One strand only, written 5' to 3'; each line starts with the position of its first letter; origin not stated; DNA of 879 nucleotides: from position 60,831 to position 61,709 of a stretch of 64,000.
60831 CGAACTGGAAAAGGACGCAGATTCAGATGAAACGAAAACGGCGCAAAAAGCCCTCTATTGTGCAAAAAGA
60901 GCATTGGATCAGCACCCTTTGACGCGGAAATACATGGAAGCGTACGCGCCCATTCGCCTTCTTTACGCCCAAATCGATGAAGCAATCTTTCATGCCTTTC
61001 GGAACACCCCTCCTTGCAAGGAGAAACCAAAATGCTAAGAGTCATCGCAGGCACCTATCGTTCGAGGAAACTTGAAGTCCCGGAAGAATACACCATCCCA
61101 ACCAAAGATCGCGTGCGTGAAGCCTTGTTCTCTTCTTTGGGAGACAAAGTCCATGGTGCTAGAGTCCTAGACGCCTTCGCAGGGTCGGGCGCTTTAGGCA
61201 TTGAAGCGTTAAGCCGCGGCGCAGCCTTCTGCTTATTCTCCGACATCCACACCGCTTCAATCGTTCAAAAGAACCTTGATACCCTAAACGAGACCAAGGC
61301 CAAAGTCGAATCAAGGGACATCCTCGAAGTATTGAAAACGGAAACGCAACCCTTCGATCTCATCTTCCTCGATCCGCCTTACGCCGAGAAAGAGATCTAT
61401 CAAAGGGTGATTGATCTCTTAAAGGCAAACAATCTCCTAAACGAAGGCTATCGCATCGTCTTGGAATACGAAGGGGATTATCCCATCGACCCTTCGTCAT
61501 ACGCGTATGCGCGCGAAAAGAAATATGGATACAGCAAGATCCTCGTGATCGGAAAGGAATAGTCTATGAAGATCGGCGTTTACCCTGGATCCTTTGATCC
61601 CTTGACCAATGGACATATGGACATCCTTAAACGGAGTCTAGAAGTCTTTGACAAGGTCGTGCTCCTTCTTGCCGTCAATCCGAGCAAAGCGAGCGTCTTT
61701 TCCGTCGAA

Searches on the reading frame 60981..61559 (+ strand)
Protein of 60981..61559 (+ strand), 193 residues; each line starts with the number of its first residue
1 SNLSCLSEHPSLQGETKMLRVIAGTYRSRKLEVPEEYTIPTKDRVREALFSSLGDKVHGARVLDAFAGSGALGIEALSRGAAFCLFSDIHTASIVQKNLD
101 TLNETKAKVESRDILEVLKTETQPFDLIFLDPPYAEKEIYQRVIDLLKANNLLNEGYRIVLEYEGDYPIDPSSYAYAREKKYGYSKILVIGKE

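Call 23: search_protein_families(library=pfam, proteins=[window:60981-61559:+], max_evalue=0.001)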
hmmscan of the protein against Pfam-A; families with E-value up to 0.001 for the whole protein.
window:60981-61559:+ (193 aa): 4 families
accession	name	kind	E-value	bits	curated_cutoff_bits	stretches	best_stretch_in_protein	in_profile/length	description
PF03602.21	Cons_hypoth95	-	1.6e-46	158.7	24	1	19-188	1-179/182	Conserved hypothetical protein 95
PF05175.20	MTS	-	2.6e-05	24.4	23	1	47-154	21-131/170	Methyltransferase small domain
PF02086.21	MethyltransfD12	-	2.7e-05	24.5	22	0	103-136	157-187/253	D12 class N6 adenine-specific DNA methyltransferase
PF13847.12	Methyltransf_31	-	0.00023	21.3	27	1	59-162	4-110/145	Methyltransferase domain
